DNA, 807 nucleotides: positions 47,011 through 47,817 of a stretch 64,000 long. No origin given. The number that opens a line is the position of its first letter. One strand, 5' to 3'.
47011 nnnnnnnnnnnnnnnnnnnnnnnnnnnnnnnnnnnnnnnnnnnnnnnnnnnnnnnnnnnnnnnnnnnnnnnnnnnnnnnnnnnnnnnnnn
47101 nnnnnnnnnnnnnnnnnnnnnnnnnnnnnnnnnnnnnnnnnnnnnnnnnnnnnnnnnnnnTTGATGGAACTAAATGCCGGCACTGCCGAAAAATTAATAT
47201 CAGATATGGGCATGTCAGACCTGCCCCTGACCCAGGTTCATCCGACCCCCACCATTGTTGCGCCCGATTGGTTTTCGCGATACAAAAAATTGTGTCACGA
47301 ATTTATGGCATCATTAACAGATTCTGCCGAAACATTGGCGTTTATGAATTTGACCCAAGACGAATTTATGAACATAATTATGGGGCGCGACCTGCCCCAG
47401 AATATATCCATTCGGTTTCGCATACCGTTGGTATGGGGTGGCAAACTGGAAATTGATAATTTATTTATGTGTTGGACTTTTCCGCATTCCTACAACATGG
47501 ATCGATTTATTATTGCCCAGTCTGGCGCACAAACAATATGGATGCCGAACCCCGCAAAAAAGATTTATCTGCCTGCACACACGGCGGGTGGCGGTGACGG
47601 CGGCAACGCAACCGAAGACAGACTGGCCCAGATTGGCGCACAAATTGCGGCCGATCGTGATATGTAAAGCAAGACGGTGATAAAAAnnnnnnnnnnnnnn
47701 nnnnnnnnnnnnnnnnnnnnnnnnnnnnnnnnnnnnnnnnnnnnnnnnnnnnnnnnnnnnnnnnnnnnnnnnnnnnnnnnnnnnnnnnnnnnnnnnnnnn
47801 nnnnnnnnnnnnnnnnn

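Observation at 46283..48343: Tightly packed four-gene operon of unknowns ending in an RHH regulator, next to the giant Cys-rich protein gene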

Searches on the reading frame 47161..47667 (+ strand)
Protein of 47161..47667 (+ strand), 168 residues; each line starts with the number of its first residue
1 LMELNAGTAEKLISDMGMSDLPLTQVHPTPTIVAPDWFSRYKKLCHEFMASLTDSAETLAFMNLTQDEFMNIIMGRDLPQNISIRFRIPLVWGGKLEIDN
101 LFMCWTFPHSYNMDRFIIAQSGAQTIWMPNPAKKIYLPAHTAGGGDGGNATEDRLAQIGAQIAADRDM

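Call 3: search_protein_families(library=pfam, proteins=[window:47161-47667:+], max_evalue=0.1)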
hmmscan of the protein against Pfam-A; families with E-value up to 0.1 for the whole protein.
window:47161-47667:+ (168 aa): 0 families

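Call 4: search_protein_families(library=ncbifam, proteins=[window:47161-47667:+], max_evalue=0.1)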
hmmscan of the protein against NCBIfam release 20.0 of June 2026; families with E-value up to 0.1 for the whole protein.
window:47161-47667:+ (168 aa): 0 families

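Call 5: search_protein_families(library=padloc, proteins=[window:47161-47667:+], max_evalue=1)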
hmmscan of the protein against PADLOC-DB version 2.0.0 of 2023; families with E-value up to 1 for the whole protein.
window:47161-47667:+ (168 aa): 0 families

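Call 6: search_protein_families(library=phrogs, proteins=[window:47161-47667:+], max_evalue=1)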
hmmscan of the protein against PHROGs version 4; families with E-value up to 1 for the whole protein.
window:47161-47667:+ (168 aa): 1 family
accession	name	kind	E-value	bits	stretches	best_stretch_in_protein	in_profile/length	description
phrog_31100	-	unknown function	0.022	16.3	1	48-86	21-58/84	-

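Call 9: find_homologous_proteins(query=window:47164-47667:+, max_evalue=0.001)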
Query window:47164-47667:+ (167 aa): 447 proteins with E <= 0.001 among 470 candidates; the best 120 are listed.
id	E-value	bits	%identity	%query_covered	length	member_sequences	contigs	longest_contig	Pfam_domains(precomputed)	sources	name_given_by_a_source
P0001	7.8e-108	375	99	100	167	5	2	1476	-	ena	-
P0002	8.0e-108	375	98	100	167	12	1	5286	-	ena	-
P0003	2.1e-107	374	98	100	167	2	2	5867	-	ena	-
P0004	4.1e-107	373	98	100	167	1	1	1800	-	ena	-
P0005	1.4e-105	368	96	100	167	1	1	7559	-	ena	-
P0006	7.8e-99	346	89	100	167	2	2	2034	-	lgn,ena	-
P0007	1.4e-97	342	87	100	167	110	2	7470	-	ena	-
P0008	3.6e-97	341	87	100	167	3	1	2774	-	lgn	-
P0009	6.6e-97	340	85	100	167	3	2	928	-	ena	-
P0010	2.3e-96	338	86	100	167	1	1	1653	-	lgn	-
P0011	5.8e-94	330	84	100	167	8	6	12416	-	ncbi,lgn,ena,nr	ncbi:MAG: hypothetical protein IIV74_00680 [Alphaproteobacteria bacterium]|nr:hypothetical protein [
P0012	1.1e-93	329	84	99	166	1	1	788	-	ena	-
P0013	3.0e-92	325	82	100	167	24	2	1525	-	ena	-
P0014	2.3e-90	319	81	99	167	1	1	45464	-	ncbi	-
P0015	1.1e-89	316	79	99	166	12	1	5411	-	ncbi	-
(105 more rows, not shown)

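Call 10: search_solved_structures(query=window:47164-47667:+, max_evalue=10, show_alignments=2)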
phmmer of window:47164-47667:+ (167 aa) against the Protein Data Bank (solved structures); distinct sequences matched with E-value up to 10: 3.
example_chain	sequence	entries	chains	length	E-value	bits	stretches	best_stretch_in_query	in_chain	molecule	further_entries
4otn_A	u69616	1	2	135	0.42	13.5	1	16-93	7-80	Eukaryotic translation initiation factor 2-alpha kinase 4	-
3um3_B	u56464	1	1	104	0.46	13.4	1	66-141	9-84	Charged multivesicular body protein 4b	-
8e31_C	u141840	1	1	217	1.3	12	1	2-45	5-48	VP3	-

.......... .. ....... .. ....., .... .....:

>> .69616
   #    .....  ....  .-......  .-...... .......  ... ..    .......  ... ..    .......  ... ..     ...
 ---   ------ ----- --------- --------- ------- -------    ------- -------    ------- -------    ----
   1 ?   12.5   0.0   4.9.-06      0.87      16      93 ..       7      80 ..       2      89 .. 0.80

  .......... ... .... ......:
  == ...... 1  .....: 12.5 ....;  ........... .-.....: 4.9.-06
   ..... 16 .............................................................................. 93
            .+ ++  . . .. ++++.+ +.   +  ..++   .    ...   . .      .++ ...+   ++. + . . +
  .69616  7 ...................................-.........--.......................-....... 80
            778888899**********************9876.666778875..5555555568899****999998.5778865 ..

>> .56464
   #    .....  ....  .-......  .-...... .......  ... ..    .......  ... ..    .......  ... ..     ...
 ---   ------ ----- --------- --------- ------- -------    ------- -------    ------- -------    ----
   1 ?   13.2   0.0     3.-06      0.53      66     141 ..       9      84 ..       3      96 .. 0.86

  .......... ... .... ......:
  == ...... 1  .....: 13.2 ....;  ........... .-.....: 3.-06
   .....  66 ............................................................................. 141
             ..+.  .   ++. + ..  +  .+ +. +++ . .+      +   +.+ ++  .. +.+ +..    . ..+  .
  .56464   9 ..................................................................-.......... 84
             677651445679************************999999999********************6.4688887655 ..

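Call 17: search_protein_families(library=pfam, alignment_id=A1, max_evalue=1)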
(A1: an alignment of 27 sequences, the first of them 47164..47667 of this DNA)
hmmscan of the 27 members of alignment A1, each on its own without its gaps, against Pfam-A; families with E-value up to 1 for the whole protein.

A. member 1, window:47164-47667:+ (167 aa): 0 families

B. families by the number of members that match (of 27 scanned): 6 families
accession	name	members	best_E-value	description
PF10854.13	DUF2649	6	0.041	Protein of unknown function (DUF2649)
PF22272.1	LEA_3b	3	0.088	Late embryogenesis abundant protein (LEA_3b subfamily)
PF16309.10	DUF4951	2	0.15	Domain of unknown function (DUF4951)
PF08906.16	T6SS_Tdi1_C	1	0.014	T6SS immunity protein Tdi1, C-terminal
PF23309.1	DUF7083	1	0.036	Domain of unknown function (DUF7083)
PF13690.11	CheX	1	0.14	Chemotaxis phosphatase CheX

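Call 22: predict_structure(alignment_id=A1)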
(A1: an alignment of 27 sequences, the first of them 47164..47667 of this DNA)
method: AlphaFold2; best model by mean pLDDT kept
length: 167 residues; sequences in the alignment: 27
mean_pLDDT: 86.8   pTM: 0.80
mean pLDDT of the five models: 86.8, 84.9, 84.1, 83.9, 83.6
residues with pLDDT >= 90: 105; 70-90: 41; 50-70: 16; < 50: 5
segments of 3 or more residues with pLDDT < 50: 143-147
pLDDT, mean of each block of 10 residues (from residue 1): 91 92 94 96 95 88 88 91 94 95 93 93 91 83 49 71 66
secondary structure, 60 per line:
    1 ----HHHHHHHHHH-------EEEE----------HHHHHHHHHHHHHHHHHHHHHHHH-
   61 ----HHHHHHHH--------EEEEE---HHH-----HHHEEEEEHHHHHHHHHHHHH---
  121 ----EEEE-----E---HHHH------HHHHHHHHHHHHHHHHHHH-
elements in order: H5-14 E22-25 H36-59 H65-72 E81-85 E100-104 H105-117 E125-128 H138-141 H148-166

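Call 28: search_solved_structures(query=A1, max_evalue=10, show_alignments=2)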
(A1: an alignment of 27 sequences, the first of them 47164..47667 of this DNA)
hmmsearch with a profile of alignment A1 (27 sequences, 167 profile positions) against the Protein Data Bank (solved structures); distinct sequences matched with E-value up to 10: 1.
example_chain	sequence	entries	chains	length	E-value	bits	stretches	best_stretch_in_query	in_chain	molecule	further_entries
3um3_B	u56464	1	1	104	0.22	14.5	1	66-131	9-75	Charged multivesicular body protein 4b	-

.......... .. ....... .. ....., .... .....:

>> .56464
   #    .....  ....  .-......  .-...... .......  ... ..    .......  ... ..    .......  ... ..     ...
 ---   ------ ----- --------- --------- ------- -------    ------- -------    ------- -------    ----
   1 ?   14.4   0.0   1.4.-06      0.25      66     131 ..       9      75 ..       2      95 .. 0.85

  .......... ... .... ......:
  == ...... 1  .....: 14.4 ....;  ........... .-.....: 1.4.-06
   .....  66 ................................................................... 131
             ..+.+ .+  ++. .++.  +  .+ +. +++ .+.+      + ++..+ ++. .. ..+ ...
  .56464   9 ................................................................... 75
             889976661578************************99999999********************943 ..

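Call 31: search_protein_representatives(alignment_id=A1)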
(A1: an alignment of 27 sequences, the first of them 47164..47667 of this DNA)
Query: 27 sequences, 167 profile positions. Proteins with E-value up to 0.001 (for the whole library): 76; up to 1e-10: 28; up to 1e-30: 13. The best 76 are listed.
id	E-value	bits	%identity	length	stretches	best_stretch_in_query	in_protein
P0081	1.5e-84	298.2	-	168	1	1-167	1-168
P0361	6.3e-53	195.3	-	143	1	68-167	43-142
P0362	6.4e-53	195.3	-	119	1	48-166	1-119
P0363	1.9e-52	193.7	-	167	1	4-166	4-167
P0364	1.2e-44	168.4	-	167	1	1-104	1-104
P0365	8.3e-40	152.6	-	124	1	70-165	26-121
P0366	3.5e-39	150.6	-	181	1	11-164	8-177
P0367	7.6e-38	146.2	-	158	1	4-146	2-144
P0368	1.7e-37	145.0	-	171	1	5-159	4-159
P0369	1.6e-35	138.6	-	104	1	1-97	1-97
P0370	3.0e-35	137.8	-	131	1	1-99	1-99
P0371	3.0e-33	131.3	-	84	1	85-165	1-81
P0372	8.7e-31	123.2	-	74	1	17-89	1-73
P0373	3.7e-30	121.2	-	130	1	1-96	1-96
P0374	1.6e-26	109.4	-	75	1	1-70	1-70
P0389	2.1e-10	57.0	-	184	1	11-164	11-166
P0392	4.2e-10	56.0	-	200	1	9-161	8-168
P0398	3.1e-08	49.9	-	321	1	11-147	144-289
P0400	6.1e-08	48.9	-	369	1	6-153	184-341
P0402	6.4e-08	48.9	-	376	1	12-153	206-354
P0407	9.1e-07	45.1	-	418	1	10-153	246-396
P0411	1.7e-06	44.3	-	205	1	1-165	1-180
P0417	4.2e-06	43.0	-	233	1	10-153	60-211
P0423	6.3e-05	39.1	-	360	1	40-153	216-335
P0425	1.1e-04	38.3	-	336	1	14-153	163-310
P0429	2.3e-04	37.3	-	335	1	26-150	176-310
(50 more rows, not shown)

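Call 34: find_encoding_contigs(protein=P0407, flank=6000, max_places=4)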
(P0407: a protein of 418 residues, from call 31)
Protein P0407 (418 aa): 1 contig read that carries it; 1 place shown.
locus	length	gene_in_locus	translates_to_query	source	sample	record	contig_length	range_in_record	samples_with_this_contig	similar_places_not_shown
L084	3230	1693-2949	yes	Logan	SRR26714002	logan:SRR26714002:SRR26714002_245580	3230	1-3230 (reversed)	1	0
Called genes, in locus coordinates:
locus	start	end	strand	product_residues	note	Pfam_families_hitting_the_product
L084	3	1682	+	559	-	?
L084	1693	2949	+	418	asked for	-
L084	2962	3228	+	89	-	?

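Call 35: list_cluster_members(proteins=[P0407, P0402, P0423, P0425, P0398, P0400, P0368, P0366, P0392, P0417])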
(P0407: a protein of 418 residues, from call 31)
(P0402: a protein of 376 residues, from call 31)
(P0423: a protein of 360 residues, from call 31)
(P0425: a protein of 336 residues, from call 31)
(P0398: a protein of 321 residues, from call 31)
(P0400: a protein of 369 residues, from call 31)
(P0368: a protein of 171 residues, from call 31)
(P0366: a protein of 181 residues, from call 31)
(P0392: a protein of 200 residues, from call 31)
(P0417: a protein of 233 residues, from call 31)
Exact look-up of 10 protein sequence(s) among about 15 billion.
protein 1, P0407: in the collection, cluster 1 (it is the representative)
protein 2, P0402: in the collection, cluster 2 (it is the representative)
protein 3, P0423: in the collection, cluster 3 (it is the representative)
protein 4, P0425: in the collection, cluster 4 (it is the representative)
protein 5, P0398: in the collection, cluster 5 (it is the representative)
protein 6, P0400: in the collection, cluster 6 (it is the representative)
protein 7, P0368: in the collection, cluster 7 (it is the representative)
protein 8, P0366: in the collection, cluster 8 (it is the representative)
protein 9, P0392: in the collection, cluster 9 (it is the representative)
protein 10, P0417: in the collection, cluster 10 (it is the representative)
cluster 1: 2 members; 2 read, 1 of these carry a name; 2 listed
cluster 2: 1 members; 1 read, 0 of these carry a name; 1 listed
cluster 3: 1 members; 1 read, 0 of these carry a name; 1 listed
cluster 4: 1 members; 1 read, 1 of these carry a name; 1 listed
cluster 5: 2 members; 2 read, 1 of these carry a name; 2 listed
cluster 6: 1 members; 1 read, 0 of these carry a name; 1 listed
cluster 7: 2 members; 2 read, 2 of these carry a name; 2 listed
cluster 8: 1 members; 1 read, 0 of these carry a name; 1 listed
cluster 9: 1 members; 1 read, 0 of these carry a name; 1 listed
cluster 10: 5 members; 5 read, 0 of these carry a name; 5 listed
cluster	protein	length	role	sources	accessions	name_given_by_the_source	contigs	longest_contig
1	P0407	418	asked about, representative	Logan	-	-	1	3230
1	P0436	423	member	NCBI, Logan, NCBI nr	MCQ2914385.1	MAG: hypothetical protein MJ247_04250 [Alphaproteobacteria bacterium] | hypothetical protein [Alphaproteobacteria bacterium]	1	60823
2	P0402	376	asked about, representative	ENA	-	-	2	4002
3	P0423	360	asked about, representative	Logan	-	-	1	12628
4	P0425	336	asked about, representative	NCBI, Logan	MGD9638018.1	MAG: hypothetical protein AB7U85_03040 [Alphaproteobacteria bacterium]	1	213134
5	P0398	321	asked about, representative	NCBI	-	-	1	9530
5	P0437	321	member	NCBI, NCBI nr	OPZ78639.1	MAG: hypothetical protein BWY78_00479 [Alphaproteobacteria bacterium ADurb.Bin438]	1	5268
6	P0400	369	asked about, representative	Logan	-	-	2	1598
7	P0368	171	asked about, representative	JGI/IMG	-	hypothetical protein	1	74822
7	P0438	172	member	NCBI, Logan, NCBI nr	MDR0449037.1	MAG: hypothetical protein LBG89_01065 [Rickettsiales bacterium] | hypothetical protein [Rickettsiales bacterium]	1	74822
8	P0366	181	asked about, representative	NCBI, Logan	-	-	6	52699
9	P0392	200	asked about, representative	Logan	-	-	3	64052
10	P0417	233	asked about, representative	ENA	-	-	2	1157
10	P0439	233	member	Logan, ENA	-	-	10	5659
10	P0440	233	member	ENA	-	-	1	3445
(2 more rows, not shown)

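Call 36: find_encoding_contigs(protein=P0425, flank=6000, max_places=2)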
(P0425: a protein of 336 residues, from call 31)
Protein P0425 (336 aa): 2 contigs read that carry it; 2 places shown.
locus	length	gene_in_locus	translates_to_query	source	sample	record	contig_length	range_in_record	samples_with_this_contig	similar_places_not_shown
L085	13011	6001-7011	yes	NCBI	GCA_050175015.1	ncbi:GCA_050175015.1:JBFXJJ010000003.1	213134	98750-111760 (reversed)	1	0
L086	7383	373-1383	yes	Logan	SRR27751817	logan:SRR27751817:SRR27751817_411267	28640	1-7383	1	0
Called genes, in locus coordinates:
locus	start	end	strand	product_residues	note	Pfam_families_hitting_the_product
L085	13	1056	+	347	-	PF00389:2-Hacid_dh, PF02826:2-Hacid_dh_C, PF00670:AdoHcyase_NAD (weak)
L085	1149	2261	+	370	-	-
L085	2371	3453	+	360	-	-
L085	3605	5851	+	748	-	PF02534:T4SS-DNA_transf, PF10412:TrwB_AAD_bind, PF12696:TraG-D_C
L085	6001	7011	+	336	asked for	-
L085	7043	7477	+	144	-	-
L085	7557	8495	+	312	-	-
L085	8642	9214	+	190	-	PF00258:Flavodoxin_1 (weak), PF02525:Flavodoxin_2 (weak), PF03358:FMN_red, PF12724:Flavodoxin_5 (weak)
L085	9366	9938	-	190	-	PF09860:DUF2087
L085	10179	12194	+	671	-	PF00512:HisKA, PF02518:HATPase_c, PF00072:Response_reg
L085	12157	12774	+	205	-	PF00072:Response_reg, PF00196:GerE, PF08281:Sigma70_r4_2 (faint)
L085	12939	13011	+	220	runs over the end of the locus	PF01865:PhoU_div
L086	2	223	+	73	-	?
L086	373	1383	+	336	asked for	-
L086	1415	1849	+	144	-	-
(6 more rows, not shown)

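Call 37: find_encoding_contigs(protein=P0368, flank=6000, max_places=2)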
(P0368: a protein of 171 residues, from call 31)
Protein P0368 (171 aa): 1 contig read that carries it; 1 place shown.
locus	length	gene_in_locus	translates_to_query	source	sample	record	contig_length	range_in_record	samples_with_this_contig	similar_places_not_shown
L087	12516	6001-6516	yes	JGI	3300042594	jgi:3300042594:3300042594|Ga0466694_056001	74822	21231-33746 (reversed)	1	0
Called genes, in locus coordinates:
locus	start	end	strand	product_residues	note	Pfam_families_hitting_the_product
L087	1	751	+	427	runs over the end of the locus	-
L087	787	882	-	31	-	-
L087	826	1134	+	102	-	-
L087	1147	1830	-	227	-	PF20772:TACO1_YebC_N, PF01709:Transcrip_reg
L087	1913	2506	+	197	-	PF01330:RuvA_N, PF00633:HHH (faint), PF14520:HHH_5, PF07499:RuvA_C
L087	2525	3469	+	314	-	-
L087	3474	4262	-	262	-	PF01551:Peptidase_M23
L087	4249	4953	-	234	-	-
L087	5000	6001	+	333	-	-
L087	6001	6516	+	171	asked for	-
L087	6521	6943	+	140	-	-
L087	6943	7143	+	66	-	PF13467:RHH_4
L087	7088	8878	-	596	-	PF02130:YbeY, PF20154:LNT_N, PF00795:CN_hydrolase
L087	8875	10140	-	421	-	PF00919:UPF0004, PF04055:Radical_SAM, PF01938:TRAM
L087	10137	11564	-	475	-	PF02934:GatB_N, PF02637:GatB_Yqey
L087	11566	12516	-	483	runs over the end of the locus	PF01425:Amidase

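Call 38: find_encoding_contigs(protein=P0366, flank=6000, max_places=2)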
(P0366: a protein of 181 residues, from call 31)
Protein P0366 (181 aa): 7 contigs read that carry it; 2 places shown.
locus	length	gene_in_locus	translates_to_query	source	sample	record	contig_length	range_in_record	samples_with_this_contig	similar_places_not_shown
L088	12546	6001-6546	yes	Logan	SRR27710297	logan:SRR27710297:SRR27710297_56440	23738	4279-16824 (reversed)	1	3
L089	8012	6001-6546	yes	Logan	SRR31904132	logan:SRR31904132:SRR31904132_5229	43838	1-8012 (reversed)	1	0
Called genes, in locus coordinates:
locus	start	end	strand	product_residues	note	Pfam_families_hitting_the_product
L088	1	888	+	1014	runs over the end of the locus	PF00873:ACR_tran, PF03176:MMPL (weak)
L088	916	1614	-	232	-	-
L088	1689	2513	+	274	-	PF04333:MlaA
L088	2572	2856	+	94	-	PF00216:Bac_DNA_binding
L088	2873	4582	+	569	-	PF17848:Zn_ribbon_ACC, PF01039:Carboxyl_trans, PF03255:ACCA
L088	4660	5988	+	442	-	-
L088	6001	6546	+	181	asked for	-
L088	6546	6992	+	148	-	-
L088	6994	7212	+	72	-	PF13467:RHH_4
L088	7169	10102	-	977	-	PF05170:AsmA (weak)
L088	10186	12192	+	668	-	PF00270:DEAD (weak), PF04851:ResIII, PF17757:UvrB_inter, PF27431:UvrB_3rd, PF00271:Helicase_C, PF12344:UvrB, PF02151:UVR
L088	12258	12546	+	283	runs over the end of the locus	-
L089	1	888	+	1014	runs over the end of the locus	PF00873:ACR_tran, PF03176:MMPL (weak)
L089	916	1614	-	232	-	-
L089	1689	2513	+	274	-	PF04333:MlaA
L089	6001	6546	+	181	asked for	-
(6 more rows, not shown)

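Call 39: find_encoding_contigs(protein=P0392, flank=6000, max_places=2)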
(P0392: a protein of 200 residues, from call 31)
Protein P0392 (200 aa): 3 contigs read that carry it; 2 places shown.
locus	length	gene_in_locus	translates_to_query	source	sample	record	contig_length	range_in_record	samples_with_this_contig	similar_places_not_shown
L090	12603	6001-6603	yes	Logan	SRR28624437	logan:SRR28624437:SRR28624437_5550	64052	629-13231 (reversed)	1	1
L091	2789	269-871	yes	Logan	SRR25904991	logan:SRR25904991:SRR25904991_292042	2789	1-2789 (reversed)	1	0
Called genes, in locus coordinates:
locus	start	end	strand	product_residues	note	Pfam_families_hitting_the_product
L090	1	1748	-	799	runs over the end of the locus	PF02518:HATPase_c, PF00204:DNA_gyraseB, PF01751:Toprim, PF21249:GyrB_hook, PF00986:DNA_gyraseB_C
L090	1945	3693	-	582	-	-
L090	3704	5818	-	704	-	-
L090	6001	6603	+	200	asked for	-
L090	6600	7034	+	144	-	-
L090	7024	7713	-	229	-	PF00535:Glycos_transf_2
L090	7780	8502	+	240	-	PF18912:DZR_2, PF24390:PRTase-CE (weak), PF00156:Pribosyltran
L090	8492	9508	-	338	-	PF25199:nSTAND_NTPase5 (faint), PF13401:AAA_22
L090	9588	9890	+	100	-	PF01176:eIF-1a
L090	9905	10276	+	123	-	-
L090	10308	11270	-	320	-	-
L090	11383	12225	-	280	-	PF00793:DAHP_synth_1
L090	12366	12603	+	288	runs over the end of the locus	?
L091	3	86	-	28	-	?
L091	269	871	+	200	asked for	-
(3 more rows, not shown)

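Call 46: find_encoding_contigs(protein=P0423, flank=7000, max_places=2)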
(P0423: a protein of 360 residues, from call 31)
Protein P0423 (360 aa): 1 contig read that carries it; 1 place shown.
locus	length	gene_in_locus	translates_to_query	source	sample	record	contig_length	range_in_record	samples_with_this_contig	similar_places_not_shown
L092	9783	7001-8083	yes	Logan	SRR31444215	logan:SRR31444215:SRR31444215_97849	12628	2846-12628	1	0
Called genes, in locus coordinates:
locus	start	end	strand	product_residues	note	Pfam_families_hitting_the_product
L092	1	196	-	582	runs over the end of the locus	-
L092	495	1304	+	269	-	-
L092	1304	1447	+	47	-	-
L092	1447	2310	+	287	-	-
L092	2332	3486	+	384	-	-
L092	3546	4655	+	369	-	-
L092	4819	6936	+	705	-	PF02534:T4SS-DNA_transf, PF10412:TrwB_AAD_bind, PF12696:TraG-D_C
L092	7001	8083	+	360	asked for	-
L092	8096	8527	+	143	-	-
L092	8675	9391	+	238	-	-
